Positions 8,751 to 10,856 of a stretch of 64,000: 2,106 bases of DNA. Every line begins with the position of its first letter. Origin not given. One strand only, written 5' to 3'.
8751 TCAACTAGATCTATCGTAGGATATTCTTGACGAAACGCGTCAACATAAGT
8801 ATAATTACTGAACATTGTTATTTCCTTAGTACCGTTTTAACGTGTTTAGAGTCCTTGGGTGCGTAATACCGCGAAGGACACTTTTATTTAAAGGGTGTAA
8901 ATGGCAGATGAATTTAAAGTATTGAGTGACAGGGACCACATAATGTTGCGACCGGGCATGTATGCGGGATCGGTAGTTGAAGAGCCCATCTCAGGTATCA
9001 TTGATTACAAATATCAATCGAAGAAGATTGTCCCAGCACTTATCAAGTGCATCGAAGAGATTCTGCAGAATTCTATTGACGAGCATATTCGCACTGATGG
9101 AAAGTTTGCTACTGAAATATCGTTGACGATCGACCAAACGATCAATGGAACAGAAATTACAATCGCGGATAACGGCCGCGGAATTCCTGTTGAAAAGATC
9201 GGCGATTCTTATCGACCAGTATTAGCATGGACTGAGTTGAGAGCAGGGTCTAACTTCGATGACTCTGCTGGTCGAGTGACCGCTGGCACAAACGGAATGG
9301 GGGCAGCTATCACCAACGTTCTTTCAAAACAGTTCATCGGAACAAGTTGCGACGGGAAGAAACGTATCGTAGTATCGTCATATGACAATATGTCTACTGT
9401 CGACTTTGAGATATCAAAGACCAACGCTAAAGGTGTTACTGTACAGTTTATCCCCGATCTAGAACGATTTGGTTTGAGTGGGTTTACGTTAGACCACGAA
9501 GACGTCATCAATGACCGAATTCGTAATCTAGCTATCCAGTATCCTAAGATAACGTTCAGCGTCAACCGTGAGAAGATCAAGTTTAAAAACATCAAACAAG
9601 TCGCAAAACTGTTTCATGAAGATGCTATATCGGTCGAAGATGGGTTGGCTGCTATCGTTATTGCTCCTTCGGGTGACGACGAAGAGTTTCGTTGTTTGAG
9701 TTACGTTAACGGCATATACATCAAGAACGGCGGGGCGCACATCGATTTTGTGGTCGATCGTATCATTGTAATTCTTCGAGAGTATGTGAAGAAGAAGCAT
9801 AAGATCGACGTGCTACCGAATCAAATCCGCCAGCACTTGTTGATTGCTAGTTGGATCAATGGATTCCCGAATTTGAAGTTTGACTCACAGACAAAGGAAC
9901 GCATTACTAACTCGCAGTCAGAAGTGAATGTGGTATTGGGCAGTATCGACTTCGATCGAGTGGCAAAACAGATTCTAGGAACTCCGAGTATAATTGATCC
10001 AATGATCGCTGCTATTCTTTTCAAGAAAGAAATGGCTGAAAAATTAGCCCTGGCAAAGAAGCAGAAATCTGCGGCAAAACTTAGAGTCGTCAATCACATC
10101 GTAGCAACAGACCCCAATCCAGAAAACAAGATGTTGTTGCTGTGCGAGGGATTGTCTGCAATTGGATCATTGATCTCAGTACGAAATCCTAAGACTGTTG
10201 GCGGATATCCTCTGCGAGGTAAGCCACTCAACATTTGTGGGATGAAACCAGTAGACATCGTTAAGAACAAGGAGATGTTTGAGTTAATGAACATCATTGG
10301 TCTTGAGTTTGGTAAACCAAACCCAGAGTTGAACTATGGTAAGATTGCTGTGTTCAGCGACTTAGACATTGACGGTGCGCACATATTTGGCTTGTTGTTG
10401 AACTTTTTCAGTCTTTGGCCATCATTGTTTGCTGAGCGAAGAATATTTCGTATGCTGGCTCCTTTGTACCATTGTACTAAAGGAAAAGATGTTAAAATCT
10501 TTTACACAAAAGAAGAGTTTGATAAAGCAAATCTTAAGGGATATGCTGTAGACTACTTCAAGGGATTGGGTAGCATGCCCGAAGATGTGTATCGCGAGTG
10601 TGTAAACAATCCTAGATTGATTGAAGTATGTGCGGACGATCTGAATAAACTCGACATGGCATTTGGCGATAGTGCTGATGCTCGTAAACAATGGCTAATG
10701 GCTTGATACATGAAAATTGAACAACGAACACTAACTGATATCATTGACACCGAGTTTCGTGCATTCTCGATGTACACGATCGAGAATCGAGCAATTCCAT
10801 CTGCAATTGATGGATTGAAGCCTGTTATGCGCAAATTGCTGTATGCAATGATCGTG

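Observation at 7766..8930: HNH homing-endonuclease gene inserted at the topoisomerase II start with a 35-bp duplication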

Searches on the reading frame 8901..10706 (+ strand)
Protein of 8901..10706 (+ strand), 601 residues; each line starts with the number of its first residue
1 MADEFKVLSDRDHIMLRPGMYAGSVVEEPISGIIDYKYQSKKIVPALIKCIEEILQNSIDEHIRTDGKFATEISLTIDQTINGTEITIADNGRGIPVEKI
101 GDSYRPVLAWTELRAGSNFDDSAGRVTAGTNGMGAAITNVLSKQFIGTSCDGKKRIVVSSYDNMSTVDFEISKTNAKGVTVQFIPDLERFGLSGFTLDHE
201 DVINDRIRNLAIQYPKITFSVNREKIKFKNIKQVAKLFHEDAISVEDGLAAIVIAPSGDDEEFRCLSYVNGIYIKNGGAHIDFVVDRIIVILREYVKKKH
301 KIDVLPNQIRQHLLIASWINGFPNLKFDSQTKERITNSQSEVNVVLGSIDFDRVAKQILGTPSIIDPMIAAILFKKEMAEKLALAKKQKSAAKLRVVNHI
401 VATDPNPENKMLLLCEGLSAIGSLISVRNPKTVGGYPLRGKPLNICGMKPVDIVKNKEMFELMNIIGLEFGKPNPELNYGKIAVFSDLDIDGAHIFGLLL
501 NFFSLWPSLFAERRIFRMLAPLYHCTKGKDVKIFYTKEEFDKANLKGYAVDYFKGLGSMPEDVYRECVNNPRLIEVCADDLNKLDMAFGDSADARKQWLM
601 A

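Call 4: search_protein_families(library=pfam, proteins=[window:8901-10706:+], max_evalue=0.1)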
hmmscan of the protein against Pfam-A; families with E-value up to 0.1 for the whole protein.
window:8901-10706:+ (601 aa): 6 families
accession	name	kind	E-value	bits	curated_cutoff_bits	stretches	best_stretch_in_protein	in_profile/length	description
PF00204.31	DNA_gyraseB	-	1.1e-12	48.3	27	1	257-382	41-167/173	DNA gyrase B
PF02518.31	HATPase_c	-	3.4e-10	40.8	26.4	1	46-186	5-108/111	Histidine kinase-, DNA gyrase B-, and HSP90-like ATPase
PF16898.10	TOPRIM_C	-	1.5e-06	28.9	29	1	520-600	3-95/128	C-terminal associated domain of TOPRIM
PF13589.12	HATPase_c_3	-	8.3e-05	23.1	25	1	50-171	6-116/137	Histidine kinase-, DNA gyrase B-, and HSP90-like ATPase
PF01751.28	Toprim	-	0.01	16.4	23.1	0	412-508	2-82/96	Toprim domain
PF00986.26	DNA_gyraseB_C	-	0.081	13.5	29.8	0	547-599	3-62/63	DNA gyrase B subunit, carboxyl terminus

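Call 5: search_protein_families(library=phrogs, proteins=[window:8901-10706:+], max_evalue=0.001)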
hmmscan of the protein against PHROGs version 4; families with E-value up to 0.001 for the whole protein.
window:8901-10706:+ (601 aa): 4 families
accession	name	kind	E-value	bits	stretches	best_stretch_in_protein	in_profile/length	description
phrog_543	-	DNA, RNA and nucleotide metabolism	2.3e-193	645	1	2-599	25-636/661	DNA topoisomerase II large subunit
phrog_7229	-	DNA, RNA and nucleotide metabolism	3.1e-33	116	1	454-599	10-162/172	DNA topoisomerase II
phrog_28877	-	DNA, RNA and nucleotide metabolism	6.4e-27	94.6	2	267-597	297-663/1441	DNA topoisomerase II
phrog_6203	-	unknown function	0.00021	21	1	70-134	42-102/644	-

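Call 10: find_related_loci(query=window:8901-10706:+, collection=viral_contigs, flank=6000)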
Query window:8901-10706:+ (601 aa) in viral_contigs; peptide patterns used: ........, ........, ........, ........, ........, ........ (x = any residue, [..] = any of these).
17 stretches matched a pattern; 4 encode a relative of the query (tblastn E <= 1e-3); 4 distinct loci.
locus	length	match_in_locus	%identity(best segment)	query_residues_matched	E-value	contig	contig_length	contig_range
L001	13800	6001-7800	71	1-601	0e+0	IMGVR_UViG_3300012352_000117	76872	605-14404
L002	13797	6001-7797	69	1-600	0e+0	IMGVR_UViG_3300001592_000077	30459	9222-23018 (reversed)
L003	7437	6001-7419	57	1-470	1e-175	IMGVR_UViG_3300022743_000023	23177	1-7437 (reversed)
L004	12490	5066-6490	51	2-473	3e-151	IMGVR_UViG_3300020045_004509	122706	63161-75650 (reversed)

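Call 14: find_encoding_contigs(protein=window:8901-10706:+, flank=6000, max_places=10)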
Protein window:8901-10706:+ (601 aa): 5 contigs read that carry it; 2 places shown.
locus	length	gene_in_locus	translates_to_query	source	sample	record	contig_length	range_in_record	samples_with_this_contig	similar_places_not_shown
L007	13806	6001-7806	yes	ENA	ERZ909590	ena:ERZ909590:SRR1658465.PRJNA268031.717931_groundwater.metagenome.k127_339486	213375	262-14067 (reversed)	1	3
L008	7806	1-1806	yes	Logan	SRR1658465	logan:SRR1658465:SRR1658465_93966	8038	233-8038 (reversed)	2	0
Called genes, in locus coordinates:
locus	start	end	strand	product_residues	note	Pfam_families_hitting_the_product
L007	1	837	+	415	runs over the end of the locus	-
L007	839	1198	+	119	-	-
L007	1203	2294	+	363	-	-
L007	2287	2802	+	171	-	PF16473:Rv2179c-like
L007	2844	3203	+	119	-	PF11351:GTA_holin_3TM (weak)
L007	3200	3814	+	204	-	-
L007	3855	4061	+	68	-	-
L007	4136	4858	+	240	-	-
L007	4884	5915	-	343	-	-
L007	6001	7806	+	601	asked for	PF02518:HATPase_c, PF00204:DNA_gyraseB, PF16898:TOPRIM_C (weak)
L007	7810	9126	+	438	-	PF00521:DNA_topoisoIV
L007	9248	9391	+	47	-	-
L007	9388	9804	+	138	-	-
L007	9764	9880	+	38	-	-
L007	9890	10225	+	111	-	-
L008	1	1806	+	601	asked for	PF02518:HATPase_c, PF00204:DNA_gyraseB, PF16898:TOPRIM_C (weak)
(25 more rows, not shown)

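Call 29: find_related_loci(query=window:8901-10706:+, collection=metagenome_contigs, flank=3500)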
Query window:8901-10706:+ (601 aa) in metagenome_contigs; peptide patterns used: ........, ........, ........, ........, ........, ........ (x = any residue, [..] = any of these).
378 stretches matched a pattern; 5 encode a relative of the query (tblastn E <= 1e-3); 5 distinct loci.
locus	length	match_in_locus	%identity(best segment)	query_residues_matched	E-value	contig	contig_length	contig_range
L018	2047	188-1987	70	1-601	0e+0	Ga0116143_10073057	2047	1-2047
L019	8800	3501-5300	70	1-601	0e+0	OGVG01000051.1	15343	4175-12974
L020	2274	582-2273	65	3-564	0e+0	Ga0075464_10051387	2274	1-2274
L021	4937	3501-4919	57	1-470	5e-177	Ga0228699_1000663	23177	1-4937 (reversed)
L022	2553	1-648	75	386-601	2e-113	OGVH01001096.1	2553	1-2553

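Call 30: find_homologous_proteins(query=window:8901-10706:+, max_evalue=1e-100)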
Query window:8901-10706:+ (601 aa): 642 proteins with E <= 1e-100 among 8000 candidates; the best 120 are listed.
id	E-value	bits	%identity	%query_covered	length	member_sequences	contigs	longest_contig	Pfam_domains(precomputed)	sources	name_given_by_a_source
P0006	0.0e+0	1358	100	100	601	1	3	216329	PF16898.11,PF02518.32,PF00204.32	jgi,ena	-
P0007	0.0e+0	1056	76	100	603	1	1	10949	PF16898.11,PF02518.32,PF01751.29,PF00204.32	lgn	-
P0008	0.0e+0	1045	76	100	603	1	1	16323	PF16898.11,PF02518.32,PF01751.29,PF00204.32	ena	-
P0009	0.0e+0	1034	74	100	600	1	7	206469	PF16898.11,PF02518.32,PF01751.29,PF00204.32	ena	-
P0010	0.0e+0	1018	72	100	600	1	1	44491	PF16898.11,PF02518.32,PF00204.32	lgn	-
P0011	5.8e-297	1004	72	100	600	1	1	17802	PF16898.11,PF02518.32,PF00204.32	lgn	-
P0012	7.5e-297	1004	73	100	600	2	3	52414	PF16898.11,PF02518.32,PF00204.32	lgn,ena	-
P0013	4.2e-293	991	70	100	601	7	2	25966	PF02518.32,PF00204.32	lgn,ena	-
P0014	2.8e-291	985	70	100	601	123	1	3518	PF16898.11,PF02518.32,PF01751.29,PF00204.32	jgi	jgi:DNA topoisomerase-2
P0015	1.8e-290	983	70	100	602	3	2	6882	PF16898.11,PF02518.32,PF00204.32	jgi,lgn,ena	-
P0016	3.5e-289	978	69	100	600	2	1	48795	PF16898.11,PF02518.32,PF01751.29,PF00204.32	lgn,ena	-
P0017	3.5e-288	975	69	100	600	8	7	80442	PF16898.11,PF02518.32,PF01751.29,PF00204.32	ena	-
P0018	1.6e-287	973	69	100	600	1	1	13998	PF16898.11,PF02518.32,PF00204.32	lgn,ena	-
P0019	1.7e-284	963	70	100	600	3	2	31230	PF16898.11,PF02518.32,PF00204.32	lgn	-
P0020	1.9e-284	963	69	100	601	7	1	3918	PF16898.11,PF02518.32,PF00204.32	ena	-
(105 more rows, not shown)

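Call 31: find_encoding_contigs(protein=P0007, flank=4000, max_places=3)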
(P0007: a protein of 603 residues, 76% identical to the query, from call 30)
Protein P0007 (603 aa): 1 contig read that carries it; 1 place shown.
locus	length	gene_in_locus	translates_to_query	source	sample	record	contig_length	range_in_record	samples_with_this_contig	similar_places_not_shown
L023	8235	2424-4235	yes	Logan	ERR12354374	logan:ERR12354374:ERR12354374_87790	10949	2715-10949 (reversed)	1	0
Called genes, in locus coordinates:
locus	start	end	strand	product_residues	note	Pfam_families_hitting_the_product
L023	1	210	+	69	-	?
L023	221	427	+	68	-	-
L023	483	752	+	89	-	PF20788:YuA_Gp49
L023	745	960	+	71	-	-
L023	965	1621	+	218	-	-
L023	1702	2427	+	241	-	-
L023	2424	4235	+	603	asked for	PF01751:Toprim (faint), PF02518:HATPase_c, PF00204:DNA_gyraseB, PF16898:TOPRIM_C (faint)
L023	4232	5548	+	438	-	PF00521:DNA_topoisoIV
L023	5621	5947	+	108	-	-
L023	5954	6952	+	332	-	PF09414:RNA_ligase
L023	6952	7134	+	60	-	-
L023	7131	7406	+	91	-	-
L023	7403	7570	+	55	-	-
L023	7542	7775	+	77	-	-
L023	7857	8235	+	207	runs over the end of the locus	-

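Call 32: find_encoding_contigs(protein=P0008, flank=4000, max_places=3)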
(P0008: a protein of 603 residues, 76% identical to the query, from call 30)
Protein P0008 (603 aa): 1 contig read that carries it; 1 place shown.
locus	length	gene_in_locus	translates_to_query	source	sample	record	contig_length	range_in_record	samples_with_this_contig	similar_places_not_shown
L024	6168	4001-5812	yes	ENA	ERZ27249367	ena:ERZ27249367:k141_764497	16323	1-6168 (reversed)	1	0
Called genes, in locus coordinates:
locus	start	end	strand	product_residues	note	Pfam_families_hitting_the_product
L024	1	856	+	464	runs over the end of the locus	PF13481:AAA_25, PF03796:DnaB_C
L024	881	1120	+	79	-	-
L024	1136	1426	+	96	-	-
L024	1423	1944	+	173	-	PF16473:Rv2179c-like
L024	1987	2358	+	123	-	PF11351:GTA_holin_3TM (weak)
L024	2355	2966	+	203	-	-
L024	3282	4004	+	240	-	-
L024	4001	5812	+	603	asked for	PF02518:HATPase_c, PF00204:DNA_gyraseB, PF01751:Toprim (faint), PF16898:TOPRIM_C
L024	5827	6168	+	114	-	?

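Call 33: find_encoding_contigs(protein=P0009, flank=4000, max_places=3)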
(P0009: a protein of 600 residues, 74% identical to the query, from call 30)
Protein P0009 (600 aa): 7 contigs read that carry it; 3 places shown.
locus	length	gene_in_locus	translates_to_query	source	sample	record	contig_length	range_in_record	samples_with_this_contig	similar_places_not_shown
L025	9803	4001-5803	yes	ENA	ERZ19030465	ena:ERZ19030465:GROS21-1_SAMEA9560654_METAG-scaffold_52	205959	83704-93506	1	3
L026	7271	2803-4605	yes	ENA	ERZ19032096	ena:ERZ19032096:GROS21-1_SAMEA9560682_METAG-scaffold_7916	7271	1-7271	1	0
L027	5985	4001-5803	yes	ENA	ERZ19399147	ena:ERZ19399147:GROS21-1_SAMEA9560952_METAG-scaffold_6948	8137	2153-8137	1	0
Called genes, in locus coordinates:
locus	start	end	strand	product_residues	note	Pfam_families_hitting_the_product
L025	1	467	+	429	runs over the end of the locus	-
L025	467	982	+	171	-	PF16473:Rv2179c-like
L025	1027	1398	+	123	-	PF11351:GTA_holin_3TM (weak)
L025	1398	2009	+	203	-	PF00182:Glyco_hydro_19 (weak)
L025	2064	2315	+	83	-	PF20788:YuA_Gp49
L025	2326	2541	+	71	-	-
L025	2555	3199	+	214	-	-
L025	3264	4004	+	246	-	-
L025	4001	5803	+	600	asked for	PF02518:HATPase_c, PF00204:DNA_gyraseB, PF01751:Toprim (faint), PF16898:TOPRIM_C (weak)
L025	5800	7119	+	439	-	PF00521:DNA_topoisoIV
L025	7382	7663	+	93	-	-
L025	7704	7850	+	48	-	-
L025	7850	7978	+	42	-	-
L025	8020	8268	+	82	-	-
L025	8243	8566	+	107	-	-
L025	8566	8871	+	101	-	-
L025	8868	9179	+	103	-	-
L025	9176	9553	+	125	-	PF10686:YAcAr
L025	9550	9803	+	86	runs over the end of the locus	-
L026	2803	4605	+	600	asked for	PF02518:HATPase_c, PF00204:DNA_gyraseB, PF01751:Toprim (faint), PF16898:TOPRIM_C (weak)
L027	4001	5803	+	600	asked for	PF02518:HATPase_c, PF00204:DNA_gyraseB, PF01751:Toprim (faint), PF16898:TOPRIM_C (weak)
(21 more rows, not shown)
